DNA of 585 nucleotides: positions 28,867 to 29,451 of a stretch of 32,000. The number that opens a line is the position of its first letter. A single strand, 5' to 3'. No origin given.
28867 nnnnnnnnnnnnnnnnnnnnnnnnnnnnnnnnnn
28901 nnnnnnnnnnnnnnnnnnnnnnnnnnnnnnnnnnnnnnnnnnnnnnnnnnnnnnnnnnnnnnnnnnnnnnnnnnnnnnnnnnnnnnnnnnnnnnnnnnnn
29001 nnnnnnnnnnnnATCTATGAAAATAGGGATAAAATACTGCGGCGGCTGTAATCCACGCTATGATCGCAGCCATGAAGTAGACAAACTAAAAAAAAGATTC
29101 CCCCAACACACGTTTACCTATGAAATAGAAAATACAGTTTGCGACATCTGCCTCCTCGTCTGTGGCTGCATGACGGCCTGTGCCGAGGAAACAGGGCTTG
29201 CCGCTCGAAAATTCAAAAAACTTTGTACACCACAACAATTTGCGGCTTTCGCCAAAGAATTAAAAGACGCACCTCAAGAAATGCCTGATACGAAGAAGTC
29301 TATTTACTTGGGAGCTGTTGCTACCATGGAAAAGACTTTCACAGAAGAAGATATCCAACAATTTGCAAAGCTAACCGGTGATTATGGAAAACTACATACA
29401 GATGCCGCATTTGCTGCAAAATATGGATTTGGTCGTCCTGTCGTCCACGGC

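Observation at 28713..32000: Uncharacterised carrier-protein cluster: Nfu-like, Cys-rich/MaoC fusion, ACP-like, MBL hydrolase, LuxE-like, LuxC-like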

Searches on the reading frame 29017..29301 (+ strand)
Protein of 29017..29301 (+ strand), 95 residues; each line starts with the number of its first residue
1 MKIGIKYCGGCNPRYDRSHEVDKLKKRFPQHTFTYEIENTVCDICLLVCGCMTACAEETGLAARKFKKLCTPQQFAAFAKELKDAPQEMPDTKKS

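Call 27: find_homologous_proteins(query=window:29017-29301:+, max_evalue=0.001)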
Query window:29017-29301:+ (95 aa): 69 proteins with E <= 0.001 among 69 candidates.
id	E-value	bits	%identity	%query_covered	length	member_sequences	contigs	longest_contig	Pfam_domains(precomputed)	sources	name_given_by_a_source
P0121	1.2e-59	216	100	100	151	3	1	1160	PF27236.1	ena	-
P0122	2.2e-52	193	89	99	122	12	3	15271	PF27236.1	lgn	-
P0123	5.1e-52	192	89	99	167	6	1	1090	PF27236.1,PF01575.26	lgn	-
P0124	1.7e-39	152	79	86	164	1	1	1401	PF27236.1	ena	-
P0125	3.4e-36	141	74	76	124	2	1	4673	PF27236.1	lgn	-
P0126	1.1e-34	136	72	76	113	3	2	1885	PF27236.1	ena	-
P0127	5.8e-34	134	90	65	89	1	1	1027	PF27236.1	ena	-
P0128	1.2e-28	117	57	99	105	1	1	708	PF27236.1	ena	-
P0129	4.2e-28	115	56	93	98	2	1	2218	PF27236.1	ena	-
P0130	2.1e-20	91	72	57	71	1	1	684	PF27236.1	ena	-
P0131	3.8e-19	87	51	96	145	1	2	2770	PF27236.1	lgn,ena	-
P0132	7.9e-18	82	46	98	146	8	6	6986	PF27236.1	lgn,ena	-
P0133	4.4e-16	77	58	67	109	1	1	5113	PF27236.1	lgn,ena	-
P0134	1.1e-15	76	46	86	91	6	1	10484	PF27236.1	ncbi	-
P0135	1.6e-15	75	56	64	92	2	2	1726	PF27236.1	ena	-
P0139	1.0e-14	72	48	78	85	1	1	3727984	PF27236.1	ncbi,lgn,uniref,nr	ncbi:hypothetical protein GOM49_11260 [Clostridium bovifaecis]|uniref:Uncharacterized protein n=1 Ta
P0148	2.9e-12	65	36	99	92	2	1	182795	PF27236.1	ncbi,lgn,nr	ncbi:MAG: hypothetical protein VB082_01745 [Christensenella sp.]|nr:hypothetical protein [Christense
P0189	2.0e-5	43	47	59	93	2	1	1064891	PF27236.1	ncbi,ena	-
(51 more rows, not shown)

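Call 28: find_encoding_contigs(protein=P0139, flank=8000, max_places=1)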
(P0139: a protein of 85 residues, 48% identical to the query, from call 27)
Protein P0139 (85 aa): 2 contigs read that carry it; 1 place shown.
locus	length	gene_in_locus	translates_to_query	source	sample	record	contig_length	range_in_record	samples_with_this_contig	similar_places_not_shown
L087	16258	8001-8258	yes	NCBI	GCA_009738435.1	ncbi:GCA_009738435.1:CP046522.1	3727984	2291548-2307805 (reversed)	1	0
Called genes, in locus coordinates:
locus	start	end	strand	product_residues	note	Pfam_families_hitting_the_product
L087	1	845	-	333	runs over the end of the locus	PF20394:DUF6688, PF23543:DUF6688_C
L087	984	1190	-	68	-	PF13443:HTH_26, PF01381:HTH_3 (weak), PF12844:HTH_19 (weak)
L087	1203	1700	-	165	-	PF11188:DUF2975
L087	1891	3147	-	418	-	-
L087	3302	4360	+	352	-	PF13487:HD_5, PF01966:HD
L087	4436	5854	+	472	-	PF00989:PAS, PF08448:PAS_4 (weak), PF13426:PAS_9, PF00158:Sigma54_activat, PF14532:Sigma54_activ_2, PF07728:AAA_5 (weak), PF25601:AAA_lid_14, PF18024:HTH_50 (weak)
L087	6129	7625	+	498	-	PF11794:HpaB_N, PF03241:HpaB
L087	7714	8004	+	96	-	PF01106:NifU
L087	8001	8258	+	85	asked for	PF27236:AF_0334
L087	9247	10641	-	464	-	PF03553:Na_H_antiporter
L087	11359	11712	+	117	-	-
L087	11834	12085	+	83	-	PF14045:YIEGIA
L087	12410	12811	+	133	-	PF01022:HTH_5, PF12840:HTH_20 (weak)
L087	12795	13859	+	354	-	PF13593:SBF_like, PF01758:SBF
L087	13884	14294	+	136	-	PF01451:LMWPc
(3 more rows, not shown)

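Call 29: find_encoding_contigs(protein=P0148, flank=8000, max_places=1)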
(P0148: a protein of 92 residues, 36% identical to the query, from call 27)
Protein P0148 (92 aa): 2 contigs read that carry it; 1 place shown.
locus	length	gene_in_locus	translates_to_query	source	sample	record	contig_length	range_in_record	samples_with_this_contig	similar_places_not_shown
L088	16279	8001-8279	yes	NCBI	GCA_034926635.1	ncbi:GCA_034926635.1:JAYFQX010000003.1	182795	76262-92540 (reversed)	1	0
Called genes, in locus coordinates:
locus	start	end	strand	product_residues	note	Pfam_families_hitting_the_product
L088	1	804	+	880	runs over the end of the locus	PF00690:Cation_ATPase_N, PF00122:E1-E2_ATPase, PF00702:Hydrolase, PF13246:Cation_ATPase, PF00689:Cation_ATPase_C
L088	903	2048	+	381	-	PF01676:Metalloenzyme, PF10143:PhosphMutase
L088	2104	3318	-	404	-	PF00291:PALP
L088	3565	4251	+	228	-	PF00072:Response_reg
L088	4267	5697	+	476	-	PF00989:PAS, PF08448:PAS_4 (weak), PF13426:PAS_9 (weak), PF00158:Sigma54_activat, PF14532:Sigma54_activ_2, PF00004:AAA (weak), PF07728:AAA_5, PF25601:AAA_lid_14, +1 more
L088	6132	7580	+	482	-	PF11794:HpaB_N, PF03241:HpaB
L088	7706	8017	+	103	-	PF01106:NifU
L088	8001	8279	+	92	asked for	PF27236:AF_0334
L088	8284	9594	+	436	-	PF02550:AcetylCoA_hydro, PF13336:AcetylCoA_hyd_C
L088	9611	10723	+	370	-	PF00465:Fe-ADH, PF25137:ADH_Fe_C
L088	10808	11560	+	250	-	PF00072:Response_reg (weak), PF20714:HTH_64 (weak)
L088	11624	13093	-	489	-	PF02550:AcetylCoA_hydro, PF13336:AcetylCoA_hyd_C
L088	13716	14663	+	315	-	PF00056:Ldh_1_N, PF03721:UDPG_MGDP_dh_N (faint), PF02866:Ldh_1_C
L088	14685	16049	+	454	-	PF00206:Lyase_1, PF10415:FumaraseC_C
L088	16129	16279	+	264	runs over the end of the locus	PF02754:CCG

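Call 30: find_encoding_contigs(protein=P0189, flank=8000, max_places=1)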
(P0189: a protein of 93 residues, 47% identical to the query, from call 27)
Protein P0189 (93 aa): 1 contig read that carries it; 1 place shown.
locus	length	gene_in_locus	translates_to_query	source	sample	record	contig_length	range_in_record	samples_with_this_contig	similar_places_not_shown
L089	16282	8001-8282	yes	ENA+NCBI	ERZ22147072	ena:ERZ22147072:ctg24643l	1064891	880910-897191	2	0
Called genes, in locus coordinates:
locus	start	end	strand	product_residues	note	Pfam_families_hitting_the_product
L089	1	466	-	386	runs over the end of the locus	PF00465:Fe-ADH, PF13685:Fe-ADH_2, PF25137:ADH_Fe_C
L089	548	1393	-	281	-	PF05853:BKACE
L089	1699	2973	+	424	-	PF04015:DUF362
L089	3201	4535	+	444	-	PF07690:MFS_1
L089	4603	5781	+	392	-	PF00108:Thiolase_N, PF02803:Thiolase_C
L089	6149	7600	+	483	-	PF11794:HpaB_N, PF03241:HpaB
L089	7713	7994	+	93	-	PF01106:NifU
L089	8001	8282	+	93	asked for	PF27236:AF_0334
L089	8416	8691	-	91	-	-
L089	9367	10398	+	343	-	PF03447:NAD_binding_3, PF00742:Homoserine_dh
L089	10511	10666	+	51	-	PF01527:HTH_Tnp_1 (weak)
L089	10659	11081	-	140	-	PF00665:rve, PF13683:rve_3, PF13333:rve_2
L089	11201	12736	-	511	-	PF00078:RVT_1, PF08388:GIIM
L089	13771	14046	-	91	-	PF01527:HTH_Tnp_1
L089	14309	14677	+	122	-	-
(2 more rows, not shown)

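Call 62: search_solved_structures(query=A6, max_evalue=10, show_alignments=2)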
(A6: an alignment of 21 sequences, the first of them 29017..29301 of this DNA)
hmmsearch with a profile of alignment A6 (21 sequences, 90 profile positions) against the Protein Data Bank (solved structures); distinct sequences matched with E-value up to 10: 0.

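Call 85: predict_structure(alignment_id=A8)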
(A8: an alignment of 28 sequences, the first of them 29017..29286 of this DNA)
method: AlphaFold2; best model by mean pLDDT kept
length: 90 residues; sequences in the alignment: 28
mean_pLDDT: 82.2   pTM: 0.70
mean pLDDT of the five models: 82.2, 81.9, 81.9, 81.1, 80.4
residues with pLDDT >= 90: 24; 70-90: 50; 50-70: 14; < 50: 2
segments of 3 or more residues with pLDDT < 50: none
pLDDT, mean of each block of 10 residues (from residue 1): 84 79 92 83 87 70 86 90 69
secondary structure, 60 per line:
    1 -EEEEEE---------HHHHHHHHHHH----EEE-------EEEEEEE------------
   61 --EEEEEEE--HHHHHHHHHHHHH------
elements in order: E2-7 H17-27 E32-34 E42-48 E63-69 H72-84

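Call 89: fold_search(model_id=the predicted structure, library=pdb)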
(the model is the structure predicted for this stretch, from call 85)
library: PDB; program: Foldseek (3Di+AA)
matches with E <= 10: 544; with E <= 0.001: 0
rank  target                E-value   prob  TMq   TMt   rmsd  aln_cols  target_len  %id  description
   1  4ckw_D                8.8e-02  0.63  0.47  0.39   6.6       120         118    8  Structure of the Mycobacterium tuberculosis Type II Dehydroquinase N12S mutant (Crystal Form 1) (released 2015-03-25)
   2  2b98_D                1.3e-01  0.33  0.37  0.26   7.9       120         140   18  Crystal Structure of an archaeal pentameric riboflavin synthase (released 2005-11-08)
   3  6ymu_F                1.4e-01  0.44  0.33  0.17   4.1        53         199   17  Imidazole Glycerol Phosphate Synthase (released 2020-07-22)
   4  6ru0_F                1.6e-01  0.44  0.33  0.18   3.9        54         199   18  Light-Regulation of Imidazole Glycerol Phosphate Synthase by Interference with its Allosteric Machinery through Photo- (released 2020-05-20)
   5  2b98_A                2.0e-01  0.72  0.52  0.36   6.0       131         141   12  Crystal Structure of an archaeal pentameric riboflavin synthase (released 2005-11-08)
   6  6rg7                  2.0e-01  0.69  0.52  0.21   5.4       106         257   13  Crystal structure of NAD kinase 1 from Listeria monocytogenes in complexe with an inhibitor (released 2020-02-19)
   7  8kac                  2.1e-01  0.47  0.47  0.38   6.0       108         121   10  De novo design protein -NX1 (released 2024-08-07)
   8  7z0s_G                2.2e-01  0.33  0.44  0.21   7.5       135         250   16  Structure of the Escherichia coli formate hydrogenlyase complex (anaerobic preparation, without formate dehydrogenase  (released 2022-09-28)
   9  7ac8_F                2.4e-01  0.44  0.35  0.18   3.6        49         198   20  Molecular basis for the unique allosteric activation mechanism of the heterodimeric imidazole glycerol phosphate synth (released 2021-05-19)
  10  2i1w_B                2.7e-01  0.72  0.54  0.22   4.2       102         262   13  Crystal structure of NAD kinase 1 from Listeria monocytogenes (released 2007-08-07)
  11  4y7k_D                2.7e-01  0.41  0.47  0.22   7.5       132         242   14  Structure of an archaeal mechanosensitive channel in closed state (released 2015-08-26)
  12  3v8q                  3.1e-01  0.54  0.50  0.21   4.9        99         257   16  Crystal structure of NAD kinase 1 H223E mutant from Listeria monocytogenes in complex with 5'-amino-5'-deoxyadenosine (released 2012-03-14)
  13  3vkw                  3.1e-01  0.09  0.25  0.09  11.7       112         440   11  Crystal Structure of the Superfamily 1 Helicase from Tomato Mosaic Virus (released 2012-07-11)
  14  4y7k_B                3.3e-01  0.54  0.53  0.23   6.8       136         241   12  Structure of an archaeal mechanosensitive channel in closed state (released 2015-08-26)
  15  7z0t_G                3.6e-01  0.25  0.43  0.21   7.6       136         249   15  Structure of the Escherichia coli formate hydrogenlyase complex (aerobic preparation, composite structure) (released 2022-09-28)
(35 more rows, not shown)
